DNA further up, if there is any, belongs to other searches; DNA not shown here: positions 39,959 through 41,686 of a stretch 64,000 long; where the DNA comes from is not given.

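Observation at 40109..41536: DUF35-BKACE fusion with a relic or functional internal SD-ATG at the domain junction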

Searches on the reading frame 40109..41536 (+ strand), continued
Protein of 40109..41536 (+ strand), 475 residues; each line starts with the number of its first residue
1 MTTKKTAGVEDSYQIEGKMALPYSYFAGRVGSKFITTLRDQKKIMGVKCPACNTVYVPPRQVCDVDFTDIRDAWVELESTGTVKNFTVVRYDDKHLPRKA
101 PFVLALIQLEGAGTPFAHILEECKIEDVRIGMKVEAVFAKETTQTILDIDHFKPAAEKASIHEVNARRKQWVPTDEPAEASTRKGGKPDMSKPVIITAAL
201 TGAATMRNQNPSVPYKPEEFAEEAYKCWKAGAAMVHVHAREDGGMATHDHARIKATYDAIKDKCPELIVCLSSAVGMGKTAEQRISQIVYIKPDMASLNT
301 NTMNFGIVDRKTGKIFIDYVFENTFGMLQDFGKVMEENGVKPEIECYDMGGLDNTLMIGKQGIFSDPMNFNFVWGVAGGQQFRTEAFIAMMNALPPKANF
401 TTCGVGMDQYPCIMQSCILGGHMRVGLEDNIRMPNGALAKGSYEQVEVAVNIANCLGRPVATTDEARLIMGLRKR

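Call 61: search_protein_families(library=pfam, proteins=[P0178, P0263, P0196, P0220, P0143, P0128], max_evalue=0.0001)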
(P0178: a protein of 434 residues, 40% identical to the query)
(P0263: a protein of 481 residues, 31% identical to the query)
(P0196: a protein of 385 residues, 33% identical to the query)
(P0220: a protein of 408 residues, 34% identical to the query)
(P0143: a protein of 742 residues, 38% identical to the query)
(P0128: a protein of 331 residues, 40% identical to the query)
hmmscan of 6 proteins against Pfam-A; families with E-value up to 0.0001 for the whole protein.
P0178 (434 aa): 2 families
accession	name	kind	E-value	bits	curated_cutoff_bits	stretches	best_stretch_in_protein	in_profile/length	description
PF05853.18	BKACE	-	2.3e-92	309.7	24.8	1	161-433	2-274/274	beta-keto acid cleavage enzyme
PF03061.28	4HBT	-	1.9e-05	25.3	20.6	1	33-95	6-69/79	Thioesterase superfamily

P0263 (481 aa): 3 families
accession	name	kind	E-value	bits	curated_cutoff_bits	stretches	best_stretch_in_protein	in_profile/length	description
PF05853.18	BKACE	-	9.6e-84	281.4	24.8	1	206-476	1-272/274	beta-keto acid cleavage enzyme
PF00583.31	Acetyltransf_1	-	2.4e-10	41.1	20.7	1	50-127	30-111/116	Acetyltransferase (GNAT) family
PF13508.13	Acetyltransf_7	-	5.4e-09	36.8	27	1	53-130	3-80/84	Acetyltransferase (GNAT) domain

P0196 (385 aa): 1 family
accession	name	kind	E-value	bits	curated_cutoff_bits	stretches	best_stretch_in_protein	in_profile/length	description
PF05853.18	BKACE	-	7.2e-89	298.2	24.8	1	68-337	1-273/274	beta-keto acid cleavage enzyme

P0220 (408 aa): 2 families
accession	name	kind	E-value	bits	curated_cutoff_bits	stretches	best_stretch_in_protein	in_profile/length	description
PF05853.18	BKACE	-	1.4e-87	294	24.8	1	8-275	1-274/274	beta-keto acid cleavage enzyme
PF02036.22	SCP2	-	3e-06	27.9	21.3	1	321-385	23-86/101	SCP-2 sterol transfer family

P0143 (742 aa): 2 families
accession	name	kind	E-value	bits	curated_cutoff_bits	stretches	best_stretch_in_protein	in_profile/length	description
PF05853.18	BKACE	-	8.1e-92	307.9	24.8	1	13-280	1-274/274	beta-keto acid cleavage enzyme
PF00155.27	Aminotran_1_2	-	7.6e-49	167.2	19.7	1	350-699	14-346/361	Aminotransferase class I and II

P0128 (331 aa): 2 families
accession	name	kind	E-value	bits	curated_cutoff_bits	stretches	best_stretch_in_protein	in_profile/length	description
PF01796.24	OB_ChsH2_C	-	3.3e-22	78.6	27.1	2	250-314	1-64/65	ChsH2, C-terminal OB-fold domain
PF12172.15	zf-ChsH2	-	4.2e-08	33.3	23.2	1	36-66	3-33/37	ChsH2, rubredoxin-like zinc ribbon domain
